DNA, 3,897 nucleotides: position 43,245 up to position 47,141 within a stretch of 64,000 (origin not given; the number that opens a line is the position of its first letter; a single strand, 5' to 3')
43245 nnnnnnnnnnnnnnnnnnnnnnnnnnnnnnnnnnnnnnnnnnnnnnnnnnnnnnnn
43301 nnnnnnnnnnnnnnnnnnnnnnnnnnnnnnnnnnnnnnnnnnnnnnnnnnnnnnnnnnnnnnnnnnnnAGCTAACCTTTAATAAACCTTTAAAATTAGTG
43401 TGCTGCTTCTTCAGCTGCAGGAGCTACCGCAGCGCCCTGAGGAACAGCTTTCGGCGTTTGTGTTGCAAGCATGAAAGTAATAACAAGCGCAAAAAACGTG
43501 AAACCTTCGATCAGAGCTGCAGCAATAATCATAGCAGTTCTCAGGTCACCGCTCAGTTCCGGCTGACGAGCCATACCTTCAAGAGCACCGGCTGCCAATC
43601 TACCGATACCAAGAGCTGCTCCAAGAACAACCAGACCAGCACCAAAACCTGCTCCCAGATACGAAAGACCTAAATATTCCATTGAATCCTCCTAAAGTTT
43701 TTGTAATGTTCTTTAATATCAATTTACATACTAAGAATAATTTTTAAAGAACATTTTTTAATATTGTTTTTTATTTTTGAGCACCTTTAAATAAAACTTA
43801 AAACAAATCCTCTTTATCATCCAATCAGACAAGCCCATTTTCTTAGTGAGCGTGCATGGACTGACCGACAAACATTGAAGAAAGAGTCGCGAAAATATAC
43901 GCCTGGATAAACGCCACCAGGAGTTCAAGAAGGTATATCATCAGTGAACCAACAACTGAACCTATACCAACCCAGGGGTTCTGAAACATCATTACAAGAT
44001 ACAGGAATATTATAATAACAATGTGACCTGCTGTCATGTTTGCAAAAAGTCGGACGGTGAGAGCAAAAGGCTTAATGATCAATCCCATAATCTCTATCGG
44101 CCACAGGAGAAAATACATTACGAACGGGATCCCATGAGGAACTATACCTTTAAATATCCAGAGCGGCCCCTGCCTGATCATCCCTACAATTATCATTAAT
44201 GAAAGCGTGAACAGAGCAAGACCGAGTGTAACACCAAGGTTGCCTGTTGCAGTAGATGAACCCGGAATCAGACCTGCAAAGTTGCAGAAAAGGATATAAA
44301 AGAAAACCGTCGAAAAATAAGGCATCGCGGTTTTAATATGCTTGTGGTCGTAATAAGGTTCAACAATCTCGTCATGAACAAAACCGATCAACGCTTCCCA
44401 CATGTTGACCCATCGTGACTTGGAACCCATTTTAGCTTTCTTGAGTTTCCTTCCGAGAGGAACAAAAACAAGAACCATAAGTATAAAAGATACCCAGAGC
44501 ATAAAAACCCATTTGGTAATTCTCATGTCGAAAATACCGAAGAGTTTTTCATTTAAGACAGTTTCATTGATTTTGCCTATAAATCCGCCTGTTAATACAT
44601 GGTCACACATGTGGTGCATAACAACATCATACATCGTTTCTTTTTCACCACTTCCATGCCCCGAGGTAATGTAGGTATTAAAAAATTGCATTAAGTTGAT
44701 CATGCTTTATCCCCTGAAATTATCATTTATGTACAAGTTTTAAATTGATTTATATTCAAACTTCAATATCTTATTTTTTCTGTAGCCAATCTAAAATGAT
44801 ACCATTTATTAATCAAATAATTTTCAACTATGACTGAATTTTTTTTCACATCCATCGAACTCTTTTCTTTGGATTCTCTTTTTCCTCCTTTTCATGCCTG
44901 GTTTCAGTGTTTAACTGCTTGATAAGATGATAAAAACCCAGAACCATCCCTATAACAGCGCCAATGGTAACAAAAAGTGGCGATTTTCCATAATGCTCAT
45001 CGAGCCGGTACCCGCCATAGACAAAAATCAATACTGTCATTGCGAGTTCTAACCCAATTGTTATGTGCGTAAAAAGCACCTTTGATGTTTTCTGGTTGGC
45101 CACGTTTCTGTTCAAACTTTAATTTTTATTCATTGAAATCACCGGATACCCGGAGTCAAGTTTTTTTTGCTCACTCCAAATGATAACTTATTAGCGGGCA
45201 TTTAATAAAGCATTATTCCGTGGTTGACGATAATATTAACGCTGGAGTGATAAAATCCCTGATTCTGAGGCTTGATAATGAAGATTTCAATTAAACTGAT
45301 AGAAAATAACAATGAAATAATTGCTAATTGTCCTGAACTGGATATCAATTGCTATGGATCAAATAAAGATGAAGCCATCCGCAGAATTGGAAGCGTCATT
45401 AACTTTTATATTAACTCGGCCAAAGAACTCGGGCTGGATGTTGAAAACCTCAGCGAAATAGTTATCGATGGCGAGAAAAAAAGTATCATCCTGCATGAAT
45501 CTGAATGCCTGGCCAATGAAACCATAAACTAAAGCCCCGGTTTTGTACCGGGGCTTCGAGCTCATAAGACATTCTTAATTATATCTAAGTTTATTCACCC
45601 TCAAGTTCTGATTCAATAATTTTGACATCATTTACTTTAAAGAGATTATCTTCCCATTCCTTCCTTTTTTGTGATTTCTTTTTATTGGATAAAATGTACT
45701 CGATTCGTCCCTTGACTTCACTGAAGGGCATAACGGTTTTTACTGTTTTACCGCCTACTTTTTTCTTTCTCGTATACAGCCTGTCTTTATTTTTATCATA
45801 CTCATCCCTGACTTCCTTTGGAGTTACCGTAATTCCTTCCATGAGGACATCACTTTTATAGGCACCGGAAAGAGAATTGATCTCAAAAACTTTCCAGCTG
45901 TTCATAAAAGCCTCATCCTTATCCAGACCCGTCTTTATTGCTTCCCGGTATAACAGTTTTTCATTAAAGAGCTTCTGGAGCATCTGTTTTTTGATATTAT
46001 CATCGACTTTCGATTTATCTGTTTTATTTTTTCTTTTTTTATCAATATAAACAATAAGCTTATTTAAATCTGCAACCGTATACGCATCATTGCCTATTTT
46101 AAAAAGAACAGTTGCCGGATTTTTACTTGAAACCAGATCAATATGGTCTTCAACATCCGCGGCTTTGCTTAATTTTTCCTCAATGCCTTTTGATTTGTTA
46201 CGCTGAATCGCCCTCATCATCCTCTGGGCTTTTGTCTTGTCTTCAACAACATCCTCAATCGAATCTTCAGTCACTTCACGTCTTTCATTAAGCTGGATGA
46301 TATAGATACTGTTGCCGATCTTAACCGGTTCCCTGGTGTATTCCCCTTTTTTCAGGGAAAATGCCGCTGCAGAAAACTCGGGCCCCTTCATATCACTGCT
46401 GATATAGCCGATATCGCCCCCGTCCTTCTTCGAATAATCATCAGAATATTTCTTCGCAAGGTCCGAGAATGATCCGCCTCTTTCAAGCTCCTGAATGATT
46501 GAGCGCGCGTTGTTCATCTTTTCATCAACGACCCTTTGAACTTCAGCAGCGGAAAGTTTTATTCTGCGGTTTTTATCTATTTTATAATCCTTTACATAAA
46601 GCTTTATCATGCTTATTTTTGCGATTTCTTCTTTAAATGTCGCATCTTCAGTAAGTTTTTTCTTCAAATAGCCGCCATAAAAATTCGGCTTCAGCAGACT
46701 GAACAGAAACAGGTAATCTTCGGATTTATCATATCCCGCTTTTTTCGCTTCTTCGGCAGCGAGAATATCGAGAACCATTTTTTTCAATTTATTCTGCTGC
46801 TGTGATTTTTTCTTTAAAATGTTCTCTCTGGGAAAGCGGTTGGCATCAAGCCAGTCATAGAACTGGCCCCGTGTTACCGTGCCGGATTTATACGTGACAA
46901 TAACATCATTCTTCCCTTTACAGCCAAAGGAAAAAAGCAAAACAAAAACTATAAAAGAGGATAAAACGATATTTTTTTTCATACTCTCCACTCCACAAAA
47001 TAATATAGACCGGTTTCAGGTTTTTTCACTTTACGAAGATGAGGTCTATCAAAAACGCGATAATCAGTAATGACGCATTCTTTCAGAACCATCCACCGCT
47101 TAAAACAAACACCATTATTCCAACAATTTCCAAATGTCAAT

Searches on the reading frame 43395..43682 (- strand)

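Call 79: search_protein_families(library=pfam, proteins=[window:43395-43682:-], max_evalue=0.001)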
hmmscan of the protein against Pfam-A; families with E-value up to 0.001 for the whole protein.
window:43395-43682:- (95 aa): 1 family
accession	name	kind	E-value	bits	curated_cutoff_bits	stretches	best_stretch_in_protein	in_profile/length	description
PF00137.26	ATP-synt_C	-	1.1e-14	54.9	24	1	9-72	1-60/60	ATP synthase subunit C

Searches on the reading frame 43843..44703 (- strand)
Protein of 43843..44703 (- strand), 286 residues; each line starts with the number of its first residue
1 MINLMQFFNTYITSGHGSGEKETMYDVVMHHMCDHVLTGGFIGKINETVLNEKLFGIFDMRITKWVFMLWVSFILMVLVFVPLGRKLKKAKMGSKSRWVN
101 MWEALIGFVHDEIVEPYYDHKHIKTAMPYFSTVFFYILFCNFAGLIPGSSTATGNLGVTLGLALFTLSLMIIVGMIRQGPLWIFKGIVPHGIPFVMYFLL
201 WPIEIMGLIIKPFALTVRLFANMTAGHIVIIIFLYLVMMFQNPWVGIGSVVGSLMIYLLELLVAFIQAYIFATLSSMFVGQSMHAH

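Call 79: search_protein_families(library=pfam, proteins=[window:43843-44703:-], max_evalue=0.001)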
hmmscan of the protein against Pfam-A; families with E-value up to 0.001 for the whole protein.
window:43843-44703:- (286 aa): 1 family
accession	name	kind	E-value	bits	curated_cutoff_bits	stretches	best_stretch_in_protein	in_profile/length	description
PF00119.25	ATP-synt_A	-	3.6e-54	184.4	33.9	1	66-279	1-216/217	ATP synthase A chain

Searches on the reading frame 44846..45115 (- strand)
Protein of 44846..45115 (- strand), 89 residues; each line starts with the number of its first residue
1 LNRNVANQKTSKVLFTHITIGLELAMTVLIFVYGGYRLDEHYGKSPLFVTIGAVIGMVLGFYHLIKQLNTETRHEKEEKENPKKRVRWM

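Call 79: search_protein_families(library=pfam, proteins=[window:44846-45115:-], max_evalue=0.001)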
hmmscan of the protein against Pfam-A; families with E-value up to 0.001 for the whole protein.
window:44846-45115:- (89 aa): 1 family
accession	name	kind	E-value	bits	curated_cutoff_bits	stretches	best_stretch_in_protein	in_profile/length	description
PF09527.15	ATPase_gene1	-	1.4e-13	51.1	26.6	1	18-67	5-54/54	Putative F0F1-ATPase subunit Ca2+/Mg2+ transporter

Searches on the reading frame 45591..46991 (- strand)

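Call 80: search_protein_families(library=pfam, proteins=[window:45591-46991:-], max_evalue=0.001)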
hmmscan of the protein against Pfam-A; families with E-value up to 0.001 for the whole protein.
window:45591-46991:- (466 aa): 3 families
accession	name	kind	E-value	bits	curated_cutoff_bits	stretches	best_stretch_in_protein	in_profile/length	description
PF13616.12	Rotamase_3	-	7e-16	59.2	22.5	1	117-237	10-115/116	PPIC-type PPIASE domain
PF00639.27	Rotamase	-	2.5e-13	51.2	21.7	1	157-235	17-96/97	PPIC-type PPIASE domain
PF13145.12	Rotamase_2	-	1.8e-09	38.9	27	1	151-248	24-119/121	PPIC-type PPIASE domain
